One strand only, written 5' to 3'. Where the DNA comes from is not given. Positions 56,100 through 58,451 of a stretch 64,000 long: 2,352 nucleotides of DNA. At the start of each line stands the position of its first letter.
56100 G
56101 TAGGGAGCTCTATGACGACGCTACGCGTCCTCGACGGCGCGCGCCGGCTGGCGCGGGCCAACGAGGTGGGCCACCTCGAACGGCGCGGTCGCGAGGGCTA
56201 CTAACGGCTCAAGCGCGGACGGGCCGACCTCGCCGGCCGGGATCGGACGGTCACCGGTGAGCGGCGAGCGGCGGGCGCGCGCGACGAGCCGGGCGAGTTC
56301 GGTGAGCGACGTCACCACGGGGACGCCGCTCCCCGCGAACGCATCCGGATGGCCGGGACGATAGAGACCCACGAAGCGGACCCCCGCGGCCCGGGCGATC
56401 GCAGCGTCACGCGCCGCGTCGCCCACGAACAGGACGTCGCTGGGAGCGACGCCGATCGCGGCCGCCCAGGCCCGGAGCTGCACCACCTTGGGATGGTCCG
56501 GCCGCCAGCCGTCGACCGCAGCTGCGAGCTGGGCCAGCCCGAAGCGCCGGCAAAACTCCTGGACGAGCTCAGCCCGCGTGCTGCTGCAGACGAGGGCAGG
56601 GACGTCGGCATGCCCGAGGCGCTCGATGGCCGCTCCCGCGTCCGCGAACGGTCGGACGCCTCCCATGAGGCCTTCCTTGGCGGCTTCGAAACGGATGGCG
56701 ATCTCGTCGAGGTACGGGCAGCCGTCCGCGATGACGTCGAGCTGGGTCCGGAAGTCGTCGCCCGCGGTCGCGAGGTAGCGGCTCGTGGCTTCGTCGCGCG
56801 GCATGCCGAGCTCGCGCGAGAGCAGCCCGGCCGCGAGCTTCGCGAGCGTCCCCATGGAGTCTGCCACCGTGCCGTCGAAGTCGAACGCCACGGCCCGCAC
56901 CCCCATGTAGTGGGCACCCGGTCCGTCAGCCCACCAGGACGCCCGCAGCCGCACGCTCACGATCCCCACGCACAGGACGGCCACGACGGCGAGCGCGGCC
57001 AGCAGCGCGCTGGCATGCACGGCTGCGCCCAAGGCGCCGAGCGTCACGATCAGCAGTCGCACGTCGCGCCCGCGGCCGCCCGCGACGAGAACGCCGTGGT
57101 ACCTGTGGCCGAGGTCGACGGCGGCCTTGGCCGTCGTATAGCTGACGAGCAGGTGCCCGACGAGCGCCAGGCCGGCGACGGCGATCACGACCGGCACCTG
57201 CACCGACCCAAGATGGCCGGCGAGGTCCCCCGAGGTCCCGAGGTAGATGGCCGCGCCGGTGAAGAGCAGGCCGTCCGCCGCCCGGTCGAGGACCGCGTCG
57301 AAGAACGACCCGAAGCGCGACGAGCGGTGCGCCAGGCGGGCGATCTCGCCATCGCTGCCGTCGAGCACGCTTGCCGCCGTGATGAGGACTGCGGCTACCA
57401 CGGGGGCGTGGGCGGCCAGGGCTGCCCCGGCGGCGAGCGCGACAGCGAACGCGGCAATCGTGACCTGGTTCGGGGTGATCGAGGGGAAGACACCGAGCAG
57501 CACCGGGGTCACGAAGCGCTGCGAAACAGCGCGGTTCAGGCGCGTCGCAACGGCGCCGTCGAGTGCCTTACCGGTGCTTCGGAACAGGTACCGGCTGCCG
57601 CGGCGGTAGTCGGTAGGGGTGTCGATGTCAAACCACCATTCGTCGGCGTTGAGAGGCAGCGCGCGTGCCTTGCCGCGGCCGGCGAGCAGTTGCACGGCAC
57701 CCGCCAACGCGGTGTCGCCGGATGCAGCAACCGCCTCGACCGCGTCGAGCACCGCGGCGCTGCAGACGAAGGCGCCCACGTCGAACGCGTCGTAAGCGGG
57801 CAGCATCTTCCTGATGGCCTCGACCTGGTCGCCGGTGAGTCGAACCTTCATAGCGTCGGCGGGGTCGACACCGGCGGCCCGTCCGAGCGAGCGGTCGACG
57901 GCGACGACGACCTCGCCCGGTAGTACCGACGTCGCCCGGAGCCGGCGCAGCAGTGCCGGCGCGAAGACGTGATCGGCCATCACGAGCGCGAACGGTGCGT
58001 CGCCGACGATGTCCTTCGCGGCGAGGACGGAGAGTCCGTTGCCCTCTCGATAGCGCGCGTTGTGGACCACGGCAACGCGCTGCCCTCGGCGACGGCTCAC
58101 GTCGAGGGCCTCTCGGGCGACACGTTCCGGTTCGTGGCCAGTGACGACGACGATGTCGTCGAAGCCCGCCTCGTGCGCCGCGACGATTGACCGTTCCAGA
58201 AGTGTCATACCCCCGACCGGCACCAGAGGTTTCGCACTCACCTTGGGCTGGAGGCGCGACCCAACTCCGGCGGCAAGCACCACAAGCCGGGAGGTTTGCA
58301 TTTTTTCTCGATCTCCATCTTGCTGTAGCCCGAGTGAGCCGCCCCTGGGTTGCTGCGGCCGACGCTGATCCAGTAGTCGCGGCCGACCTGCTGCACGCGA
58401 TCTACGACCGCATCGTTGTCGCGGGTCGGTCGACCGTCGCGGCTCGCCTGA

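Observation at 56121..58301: Single-polypeptide cytidylyltransferase + CDP-alcohol phosphotransferase + HAD phosphatase: candidate complete synthase for a di-inositol-phosphate-like compatible solute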

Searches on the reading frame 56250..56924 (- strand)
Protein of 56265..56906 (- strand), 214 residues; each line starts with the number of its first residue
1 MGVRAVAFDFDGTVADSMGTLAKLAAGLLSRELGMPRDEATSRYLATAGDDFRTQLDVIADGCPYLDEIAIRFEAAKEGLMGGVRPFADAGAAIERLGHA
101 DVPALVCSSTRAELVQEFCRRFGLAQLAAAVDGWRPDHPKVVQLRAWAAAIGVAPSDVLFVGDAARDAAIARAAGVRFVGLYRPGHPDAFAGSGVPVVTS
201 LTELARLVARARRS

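Call 47: search_protein_families(library=ncbifam, proteins=[window:56265-56906:-], max_evalue=0.001)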
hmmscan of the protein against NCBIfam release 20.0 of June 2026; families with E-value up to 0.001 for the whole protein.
seq(214 aa): 11 families
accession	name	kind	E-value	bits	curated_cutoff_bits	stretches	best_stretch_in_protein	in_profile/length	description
TIGR01449.2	PGP_bact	equivalog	9e-12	45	180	1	6-182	1-185/213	phosphoglycolate phosphatase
NF009695.0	PRK13222.1-2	equivalog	2.4e-11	43.6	225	1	3-181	6-193/226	phosphoglycolate phosphatase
NF009697.0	PRK13222.1-4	equivalog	4.4e-09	36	327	1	3-181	7-193/232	phosphoglycolate phosphatase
NF009694.0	PRK13222.1-1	equivalog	2.1e-08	33.8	415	1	138-181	169-210/252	phosphoglycolate phosphatase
NF009699.0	PRK13225.1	equivalog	2.9e-07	30.3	368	1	3-179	62-236/273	phosphoglycolate phosphatase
NF009696.0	PRK13222.1-3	equivalog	1e-06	28.6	359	1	1-188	1-194/223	N-acetylmuramic acid 6-phosphate phosphatase MupP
NF009700.0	PRK13226.1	equivalog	2.2e-06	27.6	342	1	4-179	13-192/229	phosphoglycolate phosphatase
NF009698.0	PRK13223.1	equivalog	2.2e-06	27.1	466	1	151-181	170-200/272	phosphoglycolate phosphatase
TIGR01428.1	HAD_type_II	equivalog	1.9e-05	24.8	125.4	1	4-187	2-196/197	haloacid dehalogenase type II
TIGR01454.1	AHBA_synth_RP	hypoth_equivalog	0.00017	21.3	246.65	1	7-180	2-173/205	AHBA synthesis associated protein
TIGR01509.1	HAD-SF-IA-v3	subfamily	0.00026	21.2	29.4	0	144-180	117-153/154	HAD-IA family hydrolase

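Call 65: search_solved_structures(query=A2, max_evalue=0.001)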
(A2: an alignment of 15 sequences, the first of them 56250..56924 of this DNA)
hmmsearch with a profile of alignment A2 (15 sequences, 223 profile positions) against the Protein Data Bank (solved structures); distinct sequences matched with E-value up to 0.001: 58.
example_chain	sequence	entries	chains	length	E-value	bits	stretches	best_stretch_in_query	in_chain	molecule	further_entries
4ex6_A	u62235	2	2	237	4.3e-17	65.4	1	4-206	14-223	AlnB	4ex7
3d6j_A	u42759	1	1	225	1.3e-14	57.2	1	8-194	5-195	Putative haloacid dehalogenase-like hydrolase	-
2ah5_A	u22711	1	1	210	4.8e-12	48.9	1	8-186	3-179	COG0546: Predicted phosphatases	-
6f2x_A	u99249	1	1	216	1.1e-11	47.7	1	11-202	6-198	Protein Tyrosine Kinase A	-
2hi0_A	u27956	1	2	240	5.4e-11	45.4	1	66-206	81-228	Putative phosphoglycolate phosphatase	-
2nyv_A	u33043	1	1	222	5.7e-11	45.4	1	8-183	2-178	Phosphoglycolate phosphatase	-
2yy6_A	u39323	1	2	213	1.6e-10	43.9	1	10-183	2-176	phosphoglycolate phosphatase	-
2hsz_A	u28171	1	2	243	3.4e-10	42.8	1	9-188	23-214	novel predicted phosphatase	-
2hdo_A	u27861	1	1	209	6.9e-10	41.8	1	8-184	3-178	Phosphoglycolate phosphatase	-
2fdr_A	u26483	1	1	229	5.4e-09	38.9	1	10-210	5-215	conserved hypothetical protein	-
4eek_A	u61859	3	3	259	5.8e-09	38.8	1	9-210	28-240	Beta-phosphoglucomutase-related protein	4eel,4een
3mc1_A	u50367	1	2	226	6.5e-09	38.6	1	11-218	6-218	Predicted phosphatase, HAD family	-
4ygq_A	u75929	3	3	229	7.4e-09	38.4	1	85-194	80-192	Hydrolase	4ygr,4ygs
4rn3_A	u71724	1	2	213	1e-08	38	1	5-186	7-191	HAD superfamily hydrolase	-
3um9_A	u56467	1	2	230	1.5e-07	34.2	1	8-183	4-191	Haloacid dehalogenase, type II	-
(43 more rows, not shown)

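Call 69: predict_structure(alignment_id=A2)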
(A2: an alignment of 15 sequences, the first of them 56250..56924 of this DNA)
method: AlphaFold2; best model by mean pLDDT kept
length: 225 residues; sequences in the alignment: 15
mean_pLDDT: 93.2   pTM: 0.90
mean pLDDT of the five models: 93.2, 92.6, 92.4, 92.2, 92.1
residues with pLDDT >= 90: 197; 70-90: 20; 50-70: 5; < 50: 3
segments of 3 or more residues with pLDDT < 50: 223-225
pLDDT, mean of each block of 10 residues (from residue 1): 82 97 94 96 96 91 93 94 90 98 98 95 97 97 95 98 97 96 96 89 95 91 48
secondary structure, 60 per line:
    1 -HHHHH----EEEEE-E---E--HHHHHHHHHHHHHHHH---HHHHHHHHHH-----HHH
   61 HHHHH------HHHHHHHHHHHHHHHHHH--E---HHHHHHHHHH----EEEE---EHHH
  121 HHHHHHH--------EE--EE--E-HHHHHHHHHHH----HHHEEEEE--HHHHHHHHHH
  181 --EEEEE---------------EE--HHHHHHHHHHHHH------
elements in order: H2-6 E11-15 H24-39 H43-52 H58-65 H72-89 H96-105 E110-113 H118-127 H146-156 E164-168 H171-180 E183-187 H207-219
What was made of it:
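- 56250..56921 (-): aa 461-684: HAD-IA phosphatase domain with a four-helix C1 cap (aa 483-548), joined to TM6 by a linker of about 15 residues. The domain model has pLDDT 93.2 (call 69).
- On HAD superfamily, subfamily IA phosphatase: The domain model has pLDDT 93 (call 69).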

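Call 73: fold_search(model_id=the predicted structure, library=pdb)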
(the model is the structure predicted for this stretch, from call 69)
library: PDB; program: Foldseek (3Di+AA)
matches with E <= 10: 1548; with E <= 0.001: 403
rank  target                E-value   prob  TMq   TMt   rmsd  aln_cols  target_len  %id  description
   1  4eek                  5.8e-12  1.00  0.65  0.64   5.0       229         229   27  Crystal structure of HAD FAMILY HYDROLASE DR_1622 from Deinococcus radiodurans R1 (TARGET EFI-501256) With bound phospha (released 2012-04-18)
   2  4ex7                  1.1e-10  1.00  0.71  0.73   3.8       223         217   22  Crystal structure of the alnumycin P phosphatase in complex with free phosphate (released 2013-01-16)
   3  2hsz_A                1.4e-10  1.00  0.70  0.70   4.8       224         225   18  Crystal structure of a predicted phosphoglycolate phosphatase (hs_0176) from haemophilus somnus 129pt at 1.90 A resolu (released 2006-08-15)
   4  4rn3_A                1.6e-10  1.00  0.60  0.64   5.6       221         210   26  Crystal structure of a HAD-superfamily hydrolase, subfamily IA, variant 1 (GSU2069) from Geobacter sulfurreducens PCA  (released 2014-11-26)
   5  4ex6                  2.9e-10  1.00  0.73  0.75   3.3       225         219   21  Crystal structure of the alnumycin P phosphatase AlnB (released 2013-01-16)
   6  2go7_C                3.9e-10  1.00  0.63  0.69   4.7       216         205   12  CRYSTAL STRUCTURE OF A HYDROLASE FROM HALOACID DEHALOGENASE-LIKE FAMILY (SP_2064) FROM STREPTOCOCCUS PNEUMONIAE TIGR4  (released 2006-05-23)
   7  7asz_A                4.1e-10  1.00  0.61  0.62   6.9       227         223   18  L-2-haloacid dehalogenase H190A mutant from Zobellia galactanivorans (released 2021-09-08)
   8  2hi0_B                4.7e-10  1.00  0.69  0.65   5.4       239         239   16  Crystal structure of putative phosphoglycolate phosphatase (YP_619066.1) from Lactobacillus delbrueckii subsp. bulgari (released 2006-08-15)
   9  7arp_B                5.6e-10  1.00  0.63  0.64   6.0       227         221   17  Native L-2-haloacid dehalogenase from Zobellia galactanivorans (released 2021-09-08)
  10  7asz_B                7.9e-10  1.00  0.63  0.64   6.0       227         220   18  L-2-haloacid dehalogenase H190A mutant from Zobellia galactanivorans (released 2021-09-08)
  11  1yns                  8.9e-10  1.00  0.53  0.47  10.3       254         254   16  Crystal Structure Of Human Enolase-phosphatase E1 and its complex with a substrate analog (released 2005-05-17)
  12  2hi0_A                1.0e-09  1.00  0.74  0.70   4.4       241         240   16  Crystal structure of putative phosphoglycolate phosphatase (YP_619066.1) from Lactobacillus delbrueckii subsp. bulgari (released 2006-08-15)
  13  2go7_B                1.0e-09  1.00  0.62  0.68   4.8       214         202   12  CRYSTAL STRUCTURE OF A HYDROLASE FROM HALOACID DEHALOGENASE-LIKE FAMILY (SP_2064) FROM STREPTOCOCCUS PNEUMONIAE TIGR4  (released 2006-05-23)
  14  1zs9                  1.0e-09  1.00  0.53  0.48  10.8       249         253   16  Crystal structure of human enolase-phosphatase E1 (released 2005-06-21)
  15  3d6j                  1.1e-09  1.00  0.74  0.79   3.2       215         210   21  Crystal structure of Putative haloacid dehalogenase-like hydrolase from Bacteroides fragilis (released 2008-07-15)
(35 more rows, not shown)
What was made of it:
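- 56250..56921 (-): Nearest structures are DR_1622, AlnB, phosphoglycolate phosphatases, CbbY, beta-PGM and the MtlD phosphatase domain (calls 65, 73).
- On HAD superfamily, subfamily IA phosphatase: The nearest structures are all C1-capped HAD-IA enzymes (call 73).
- They include the mannitol-1-P phosphatase domain fused into the compatible-solute enzyme MtlD (calls 65, 73). HAD-IA also includes mutases such as beta-PGM (call 73).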

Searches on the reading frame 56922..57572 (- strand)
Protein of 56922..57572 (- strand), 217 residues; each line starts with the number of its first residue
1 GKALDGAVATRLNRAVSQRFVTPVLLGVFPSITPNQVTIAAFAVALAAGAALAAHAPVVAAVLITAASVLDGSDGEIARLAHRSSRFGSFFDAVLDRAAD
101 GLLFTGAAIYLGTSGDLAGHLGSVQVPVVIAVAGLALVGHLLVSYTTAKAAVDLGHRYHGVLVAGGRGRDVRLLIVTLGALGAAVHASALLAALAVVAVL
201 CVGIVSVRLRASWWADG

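Call 33: search_solved_structures(query=window:56922-57572:-, max_evalue=0.01, show_alignments=5)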
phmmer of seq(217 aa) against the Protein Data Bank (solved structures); distinct sequences matched with E-value up to 0.01: 7.
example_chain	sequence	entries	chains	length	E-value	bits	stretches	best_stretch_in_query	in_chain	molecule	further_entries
4o6m_A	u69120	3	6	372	1.2e-15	61.4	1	4-176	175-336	AF2299, a CDP-alcohol phosphotransferase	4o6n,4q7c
4mnd_A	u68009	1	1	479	6.1e-15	59.1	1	5-205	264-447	CTP L-myo-inositol-1-phosphate cytidylyltransferase/CDP-L-myo-inositol myo-inositolphospho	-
6h53_A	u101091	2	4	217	2e-08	37.9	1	12-182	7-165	CDP-diacylglycerol--inositol 3-phosphatidyltransferase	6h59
6h5a_A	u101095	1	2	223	2.2e-08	37.7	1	12-181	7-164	CDP-diacylglycerol--inositol 3-phosphatidyltransferase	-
5d92_D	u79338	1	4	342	2e-07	34.6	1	31-206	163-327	AF2299 protein,Phosphatidylinositol synthase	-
5d91_A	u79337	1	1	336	4.2e-07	33.5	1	31-206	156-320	AF2299 protein,Phosphatidylinositol synthase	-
6wm5_A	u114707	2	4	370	1.9e-05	28.2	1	12-216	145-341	AfCTD-Phosphatidylinositol-phosphate synthase (PIPS) fusion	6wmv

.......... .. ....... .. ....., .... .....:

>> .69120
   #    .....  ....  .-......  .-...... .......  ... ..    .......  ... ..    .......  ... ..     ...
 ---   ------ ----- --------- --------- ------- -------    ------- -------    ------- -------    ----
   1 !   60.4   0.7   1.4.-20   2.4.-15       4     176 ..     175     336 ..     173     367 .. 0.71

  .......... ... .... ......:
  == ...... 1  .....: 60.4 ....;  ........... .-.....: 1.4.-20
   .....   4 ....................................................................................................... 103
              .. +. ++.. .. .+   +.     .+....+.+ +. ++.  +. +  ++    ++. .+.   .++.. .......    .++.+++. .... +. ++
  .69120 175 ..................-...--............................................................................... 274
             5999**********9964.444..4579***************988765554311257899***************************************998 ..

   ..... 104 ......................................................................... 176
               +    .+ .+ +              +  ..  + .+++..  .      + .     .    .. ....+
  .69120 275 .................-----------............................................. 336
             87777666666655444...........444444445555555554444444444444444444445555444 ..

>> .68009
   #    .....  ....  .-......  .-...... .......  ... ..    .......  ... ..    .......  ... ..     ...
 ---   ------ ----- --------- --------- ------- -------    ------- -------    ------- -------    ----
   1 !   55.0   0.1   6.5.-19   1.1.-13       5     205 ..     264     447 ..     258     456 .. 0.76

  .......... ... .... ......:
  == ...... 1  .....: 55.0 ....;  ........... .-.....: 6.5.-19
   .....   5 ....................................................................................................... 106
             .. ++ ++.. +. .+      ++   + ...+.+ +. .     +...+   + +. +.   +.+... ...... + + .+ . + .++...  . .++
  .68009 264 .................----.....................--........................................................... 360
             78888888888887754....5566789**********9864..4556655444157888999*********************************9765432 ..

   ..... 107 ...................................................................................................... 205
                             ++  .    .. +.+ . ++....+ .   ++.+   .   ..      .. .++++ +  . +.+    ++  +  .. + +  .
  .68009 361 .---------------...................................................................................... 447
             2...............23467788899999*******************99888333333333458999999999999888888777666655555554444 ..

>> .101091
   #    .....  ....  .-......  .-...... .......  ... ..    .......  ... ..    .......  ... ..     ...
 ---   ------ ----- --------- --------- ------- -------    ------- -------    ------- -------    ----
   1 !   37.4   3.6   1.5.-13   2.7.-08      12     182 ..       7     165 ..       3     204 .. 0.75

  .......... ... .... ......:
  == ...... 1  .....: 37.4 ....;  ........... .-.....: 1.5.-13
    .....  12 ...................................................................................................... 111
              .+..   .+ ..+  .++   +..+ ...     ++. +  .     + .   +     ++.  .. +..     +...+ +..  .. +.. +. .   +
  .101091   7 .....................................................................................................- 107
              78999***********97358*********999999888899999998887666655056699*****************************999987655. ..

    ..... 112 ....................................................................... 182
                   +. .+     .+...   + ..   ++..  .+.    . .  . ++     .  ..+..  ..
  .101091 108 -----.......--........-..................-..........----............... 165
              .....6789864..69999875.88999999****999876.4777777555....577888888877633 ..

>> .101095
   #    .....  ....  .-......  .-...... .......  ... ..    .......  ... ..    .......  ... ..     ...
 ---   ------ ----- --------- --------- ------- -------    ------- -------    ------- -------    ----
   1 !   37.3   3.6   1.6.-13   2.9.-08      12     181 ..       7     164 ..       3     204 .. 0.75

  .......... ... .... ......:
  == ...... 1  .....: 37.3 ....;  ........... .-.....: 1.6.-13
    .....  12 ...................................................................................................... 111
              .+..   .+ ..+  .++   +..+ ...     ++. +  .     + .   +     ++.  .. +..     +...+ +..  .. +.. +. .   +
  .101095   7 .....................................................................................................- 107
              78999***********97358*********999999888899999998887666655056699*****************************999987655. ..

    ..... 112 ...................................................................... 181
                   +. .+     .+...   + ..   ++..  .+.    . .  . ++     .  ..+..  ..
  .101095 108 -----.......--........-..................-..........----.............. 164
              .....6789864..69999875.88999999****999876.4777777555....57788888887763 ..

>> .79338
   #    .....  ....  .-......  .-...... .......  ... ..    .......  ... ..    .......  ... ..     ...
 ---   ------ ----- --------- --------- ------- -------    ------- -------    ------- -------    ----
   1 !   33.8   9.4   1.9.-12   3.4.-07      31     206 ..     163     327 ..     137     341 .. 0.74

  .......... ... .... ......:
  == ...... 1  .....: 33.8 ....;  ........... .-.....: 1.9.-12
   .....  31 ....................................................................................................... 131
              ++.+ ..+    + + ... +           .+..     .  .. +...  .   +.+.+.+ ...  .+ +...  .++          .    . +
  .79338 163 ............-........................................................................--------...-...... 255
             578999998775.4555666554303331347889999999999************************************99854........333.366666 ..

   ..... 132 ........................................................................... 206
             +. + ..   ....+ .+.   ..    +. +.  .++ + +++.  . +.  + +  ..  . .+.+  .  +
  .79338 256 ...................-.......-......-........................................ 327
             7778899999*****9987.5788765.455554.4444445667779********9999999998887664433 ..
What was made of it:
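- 56922..57566 (-): aa 246-460: juxtamembrane helix (250-271) plus a six-TM CDP-alcohol phosphotransferase domain, DIPPS-like. Nearest PDB sequences are AF2299 and AfDIPPS (call 33).
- On Phosphatidylinositol-phosphate synthase (PIPS/PgsA1): The juxtamembrane helix has N256-R257-x-x-S260 as in AfDIPPS and AF2299, where MtPIPS has S-R-x-x-F (call 33).
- M. tuberculosis PIP synthase has 'S-R-x-x-F' at that position (call 33). The CAPT domain alone scores about equally to AF2299 (CDP-glycerol-binding, function unknown) and AfDIPPS (call 33). The juxtamembrane residue pattern follows the soluble-donor enzymes, not PIPS (call 33). The CAPT domain alone scores slightly better to AF2299, which binds CDP-glycerol, than to AfDIPPS (61.4 against 59.1 bits, call 33).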

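Call 47: search_protein_families(library=ncbifam, proteins=[window:56922-57572:-], max_evalue=0.001)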
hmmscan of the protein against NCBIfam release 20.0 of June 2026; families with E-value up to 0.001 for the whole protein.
seq(217 aa): 8 families
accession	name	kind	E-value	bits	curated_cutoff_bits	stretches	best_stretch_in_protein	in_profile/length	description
NF041135.1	IPPtranDIPPsyn_Thcocales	equivalog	4e-24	85.4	580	1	4-204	226-411/419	bifunctional L-myo-inositol-1-phosphate cytidylyltransferase/CDP-L-myo-inositol myo-inositolphosphotransferase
NF040950.1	archin_ph_syn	equivalog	6.3e-21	75.1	180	1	31-208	23-183/191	archaetidylinositol phosphate synthase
NF045883.1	PIPSynth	equivalog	1.2e-16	61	170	1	13-209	3-189/197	phosphatidylinositol phosphate synthase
NF052561.1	PIPSynBT1523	equivalog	4.3e-13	49.5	350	1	31-190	24-178/232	hypothetical protein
NF008090.0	PRK10832.1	equivalog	6.8e-06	26.3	304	1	53-98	28-73/182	CDP-diacylglycerol--glycerol-3-phosphate 3-phosphatidyltransferase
TIGR00473.1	pssA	equivalog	0.00013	22.1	107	1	50-99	13-62/153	CDP-diacylglycerol--serine O-phosphatidyltransferase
NF053678.1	ClpnSynClsA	equivalog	0.0003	21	240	1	35-97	7-70/180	cardiolipin synthase ClsA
TIGR00560.1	pgsA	equivalog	0.00048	20.7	109.1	1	42-97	18-73/183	CDP-diacylglycerol--glycerol-3-phosphate 3-phosphatidyltransferase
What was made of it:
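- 56922..57566 (-): The best NCBIfam families are DIPPS (85 bits), archaetidylinositol-P synthase (75), PIP synthase (61) and BT1523 (50), against 26 or less for PgsA and PssA (call 47).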

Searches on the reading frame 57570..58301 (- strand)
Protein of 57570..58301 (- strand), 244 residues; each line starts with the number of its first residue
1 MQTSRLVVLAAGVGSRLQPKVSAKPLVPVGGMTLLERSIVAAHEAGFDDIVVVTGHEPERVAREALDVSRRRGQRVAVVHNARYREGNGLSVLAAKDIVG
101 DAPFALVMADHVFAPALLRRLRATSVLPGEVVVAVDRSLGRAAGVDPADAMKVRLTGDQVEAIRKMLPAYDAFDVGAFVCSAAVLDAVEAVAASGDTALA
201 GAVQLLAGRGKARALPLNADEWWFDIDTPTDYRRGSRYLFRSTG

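Call 47: search_protein_families(library=ncbifam, proteins=[window:57570-58301:-], max_evalue=0.001)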
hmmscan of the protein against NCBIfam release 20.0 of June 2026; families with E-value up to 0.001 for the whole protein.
seq(244 aa): 21 families
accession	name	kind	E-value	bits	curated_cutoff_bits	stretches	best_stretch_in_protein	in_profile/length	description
NF041135.1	IPPtranDIPPsyn_Thcocales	equivalog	1.1e-31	110.3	580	1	6-241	3-219/419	bifunctional L-myo-inositol-1-phosphate cytidylyltransferase/CDP-L-myo-inositol myo-inositolphosphotransferase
TIGR03992.1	Arch_glmU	subfamily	4.3e-19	68.7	292.1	1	6-232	3-220/393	bifunctional sugar-1-phosphate nucleotidylyltransferase/acetyltransferase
NF041313.1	UDPGP_AglF_Halo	equivalog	1.8e-15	57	400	1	7-237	4-232/234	UTP--glucose-1-phosphate uridylyltransferase AglF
NF045665.1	NTPtran_DVU1551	equivalog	1.9e-15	56.8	315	1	7-95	4-83/359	DVU_1551 family NTP transferase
TIGR03310.1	matur_MocA_YgfJ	equivalog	5.2e-14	52.6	186.45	1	7-110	3-99/188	molybdenum cofactor cytidylyltransferase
TIGR01208.1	rmlA_long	equivalog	3.9e-11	42.4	320.25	1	7-232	3-227/353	glucose-1-phosphate thymidylyltransferase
NF045761.1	NAMPUrTaseMurU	equivalog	4.9e-11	42.9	250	1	6-114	3-110/226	N-acetylmuramate alpha-1-phosphate uridylyltransferase MurU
NF010933.0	PRK14353.1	equivalog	3.4e-10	39.1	505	1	3-125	5-124/453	bifunctional UDP-N-acetylglucosamine diphosphorylase/glucosamine-1-phosphate N-acetyltransferase GlmU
NF041173.1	Sug_nt_acttase_Thmprot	equivalog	1e-09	37.9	600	1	5-231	2-219/405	bifunctional sugar-1-phosphate nucleotidylyltransferase/acetyltransferase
NF010932.0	PRK14352.1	equivalog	1.2e-08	34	611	1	4-100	7-97/488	bifunctional UDP-N-acetylglucosamine diphosphorylase/glucosamine-1-phosphate N-acetyltransferase GlmU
TIGR01099.1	galU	equivalog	1.5e-07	31.3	326.8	0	6-59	4-59/261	UTP--glucose-1-phosphate uridylyltransferase GalU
TIGR01173.1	glmU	equivalog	1.7e-07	30.5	366.85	1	5-76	2-66/452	bifunctional UDP-N-acetylglucosamine diphosphorylase/glucosamine-1-phosphate N-acetyltransferase GlmU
NF010935.0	PRK14355.1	equivalog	3.4e-07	29.3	718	1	4-64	4-63/459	bifunctional UDP-N-acetylglucosamine diphosphorylase/glucosamine-1-phosphate N-acetyltransferase GlmU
NF052502.1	man1P_GTase_Rv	exception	3.5e-07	29.4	440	1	7-241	4-232/352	mannose-1-phosphate guanylyltransferase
NF045782.1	NicBOxredNboR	equivalog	1.1e-06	28.5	260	1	6-102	11-99/206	nicotine blue oxidoreductase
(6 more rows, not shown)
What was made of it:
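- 57567..58301 (-): aa 1-245: cytidylyltransferase domain, IPCT-like, with invariant G12-x-G14-x-R16...K24 and D110. As a separate domain it scores best to the NCBIfam IPCT/DIPPS model at 110 bits, against 69 for the next family (call 47).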
